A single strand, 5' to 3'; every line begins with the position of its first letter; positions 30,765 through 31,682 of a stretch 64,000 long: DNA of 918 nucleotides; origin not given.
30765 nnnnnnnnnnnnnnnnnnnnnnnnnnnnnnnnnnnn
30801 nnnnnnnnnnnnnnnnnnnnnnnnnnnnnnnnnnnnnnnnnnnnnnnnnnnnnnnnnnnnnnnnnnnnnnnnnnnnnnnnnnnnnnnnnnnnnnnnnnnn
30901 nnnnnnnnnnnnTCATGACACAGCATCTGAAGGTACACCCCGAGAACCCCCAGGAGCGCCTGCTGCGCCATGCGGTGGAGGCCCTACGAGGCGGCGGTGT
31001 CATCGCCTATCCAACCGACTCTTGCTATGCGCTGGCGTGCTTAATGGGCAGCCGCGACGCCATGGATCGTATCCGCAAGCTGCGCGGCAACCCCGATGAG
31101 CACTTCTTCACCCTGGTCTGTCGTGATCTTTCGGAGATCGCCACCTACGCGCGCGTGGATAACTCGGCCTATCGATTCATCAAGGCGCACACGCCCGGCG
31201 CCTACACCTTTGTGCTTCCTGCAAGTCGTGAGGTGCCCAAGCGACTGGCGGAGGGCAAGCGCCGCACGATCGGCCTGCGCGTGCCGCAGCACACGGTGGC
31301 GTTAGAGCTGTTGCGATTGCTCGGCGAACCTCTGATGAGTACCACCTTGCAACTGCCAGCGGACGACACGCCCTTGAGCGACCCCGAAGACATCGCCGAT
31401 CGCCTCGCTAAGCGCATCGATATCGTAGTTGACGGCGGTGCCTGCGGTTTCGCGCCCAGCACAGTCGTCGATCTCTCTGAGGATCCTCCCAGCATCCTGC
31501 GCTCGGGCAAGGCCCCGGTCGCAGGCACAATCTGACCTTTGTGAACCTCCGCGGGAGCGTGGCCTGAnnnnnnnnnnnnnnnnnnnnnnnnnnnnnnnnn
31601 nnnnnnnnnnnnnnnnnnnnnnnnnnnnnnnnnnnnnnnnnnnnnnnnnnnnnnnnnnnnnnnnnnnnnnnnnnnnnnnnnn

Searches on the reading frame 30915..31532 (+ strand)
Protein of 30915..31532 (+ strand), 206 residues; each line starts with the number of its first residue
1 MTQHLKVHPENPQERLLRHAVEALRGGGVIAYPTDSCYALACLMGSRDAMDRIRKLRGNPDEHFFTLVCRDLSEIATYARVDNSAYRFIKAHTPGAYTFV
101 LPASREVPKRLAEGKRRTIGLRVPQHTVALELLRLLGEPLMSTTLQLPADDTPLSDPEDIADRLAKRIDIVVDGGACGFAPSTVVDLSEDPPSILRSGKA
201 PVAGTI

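Call 55: find_homologous_proteins(query=window:30915-31532:+, max_evalue=1e-20)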
Query window:30915-31532:+ (206 aa): 8000 proteins with E <= 1e-20 among 8000 candidates; the best 120 are listed.
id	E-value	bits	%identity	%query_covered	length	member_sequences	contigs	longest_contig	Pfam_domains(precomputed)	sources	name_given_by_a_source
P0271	1.4e-129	447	96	100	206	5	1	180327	PF01300.25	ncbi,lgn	ncbi:MAG: L-threonylcarbamoyladenylate synthase [Pseudomonadota bacterium]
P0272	4.6e-115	400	85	100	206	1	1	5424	PF01300.25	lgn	-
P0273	1.2e-114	399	83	100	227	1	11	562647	PF01300.25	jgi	jgi:tRNA threonylcarbamoyl adenosine modification protein (Sua5/YciO/YrdC/YwlC family)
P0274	4.3e-110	384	81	100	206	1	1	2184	PF01300.25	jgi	jgi:tRNA threonylcarbamoyl adenosine modification protein (Sua5/YciO/YrdC/YwlC family)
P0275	2.0e-108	378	80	100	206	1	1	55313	PF01300.25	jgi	jgi:tRNA threonylcarbamoyl adenosine modification protein (Sua5/YciO/YrdC/YwlC family)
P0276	3.3e-106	371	78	100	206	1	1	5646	PF01300.25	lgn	-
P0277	6.3e-97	341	-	-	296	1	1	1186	PF01300.25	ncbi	-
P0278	1.4e-90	320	68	99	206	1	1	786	PF01300.25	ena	-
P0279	2.9e-90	319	88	79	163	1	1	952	PF01300.25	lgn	-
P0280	1.3e-82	294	64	99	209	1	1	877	PF01300.25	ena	-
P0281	3.6e-82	293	63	98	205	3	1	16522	PF01300.25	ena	-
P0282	8.0e-81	288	63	97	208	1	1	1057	PF01300.25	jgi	jgi:tRNA threonylcarbamoyl adenosine modification protein (Sua5/YciO/YrdC/YwlC family)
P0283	2.3e-80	287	63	97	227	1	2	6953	PF01300.25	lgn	-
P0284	2.4e-80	287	64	97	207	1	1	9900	PF01300.25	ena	-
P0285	3.3e-80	286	63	97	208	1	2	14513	PF01300.25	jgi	jgi:tRNA threonylcarbamoyl adenosine modification protein (Sua5/YciO/YrdC/YwlC family)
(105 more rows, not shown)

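Call 56: find_encoding_contigs(protein=P0273, flank=10000, max_places=10)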
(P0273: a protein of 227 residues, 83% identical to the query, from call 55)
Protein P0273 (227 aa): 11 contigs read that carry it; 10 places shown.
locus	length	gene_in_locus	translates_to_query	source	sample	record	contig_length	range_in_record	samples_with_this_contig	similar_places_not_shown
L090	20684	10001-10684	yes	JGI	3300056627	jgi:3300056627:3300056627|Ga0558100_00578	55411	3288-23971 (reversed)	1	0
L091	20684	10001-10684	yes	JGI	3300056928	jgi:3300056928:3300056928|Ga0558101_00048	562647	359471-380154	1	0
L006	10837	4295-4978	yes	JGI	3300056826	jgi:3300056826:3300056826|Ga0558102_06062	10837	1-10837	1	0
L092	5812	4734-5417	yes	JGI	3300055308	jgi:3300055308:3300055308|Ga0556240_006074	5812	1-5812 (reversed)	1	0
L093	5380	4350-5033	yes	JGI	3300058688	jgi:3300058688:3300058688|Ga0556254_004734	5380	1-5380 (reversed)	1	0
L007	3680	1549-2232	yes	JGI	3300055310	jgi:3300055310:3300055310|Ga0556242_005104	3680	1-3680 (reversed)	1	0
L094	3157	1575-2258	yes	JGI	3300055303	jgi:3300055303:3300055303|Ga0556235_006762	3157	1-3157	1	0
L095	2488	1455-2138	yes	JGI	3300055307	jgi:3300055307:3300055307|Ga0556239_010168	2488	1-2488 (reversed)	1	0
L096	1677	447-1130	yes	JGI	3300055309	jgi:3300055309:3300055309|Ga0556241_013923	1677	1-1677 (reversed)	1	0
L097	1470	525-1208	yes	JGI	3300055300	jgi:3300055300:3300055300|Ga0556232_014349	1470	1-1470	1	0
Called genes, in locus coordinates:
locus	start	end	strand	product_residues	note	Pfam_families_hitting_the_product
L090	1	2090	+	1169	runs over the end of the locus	PF02463:SMC_N, PF13175:AAA_15, PF13304:AAA_21 (weak), PF13476:AAA_23, PF24161:CCDC39 (faint), PF06470:SMC_hinge (weak)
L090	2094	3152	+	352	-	PF04354:ZipA_C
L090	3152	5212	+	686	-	PF22745:Nlig-Ia, PF01653:DNA_ligase_aden, PF03120:OB_DNA_ligase, PF03119:DNA_ligase_ZBD, PF14520:HHH_5 (weak), PF12826:HHH_2, PF14520:HHH_5, PF00533:BRCT, +1 more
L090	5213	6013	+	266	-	PF20112:DUF6502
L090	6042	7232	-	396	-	-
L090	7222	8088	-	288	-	PF20112:DUF6502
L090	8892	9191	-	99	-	PF03795:YCII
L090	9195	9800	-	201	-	PF04279:IspA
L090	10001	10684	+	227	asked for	PF01300:Sua5_yciO_yrdC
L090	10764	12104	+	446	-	PF00579:tRNA-synt_1b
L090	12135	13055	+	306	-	PF02616:SMC_ScpA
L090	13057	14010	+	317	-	PF04079:SMC_ScpB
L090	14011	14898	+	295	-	PF01479:S4, PF00849:PseudoU_synth_2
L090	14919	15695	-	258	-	PF00106:adh_short, PF08659:KR, PF13561:adh_short_C2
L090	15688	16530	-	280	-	PF00494:SQS_PSY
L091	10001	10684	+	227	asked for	PF01300:Sua5_yciO_yrdC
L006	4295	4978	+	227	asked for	PF01300:Sua5_yciO_yrdC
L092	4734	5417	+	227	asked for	PF01300:Sua5_yciO_yrdC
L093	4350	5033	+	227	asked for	PF01300:Sua5_yciO_yrdC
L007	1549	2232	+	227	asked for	PF01300:Sua5_yciO_yrdC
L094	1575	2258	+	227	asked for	PF01300:Sua5_yciO_yrdC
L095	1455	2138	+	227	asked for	PF01300:Sua5_yciO_yrdC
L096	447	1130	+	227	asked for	PF01300:Sua5_yciO_yrdC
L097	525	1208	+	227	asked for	PF01300:Sua5_yciO_yrdC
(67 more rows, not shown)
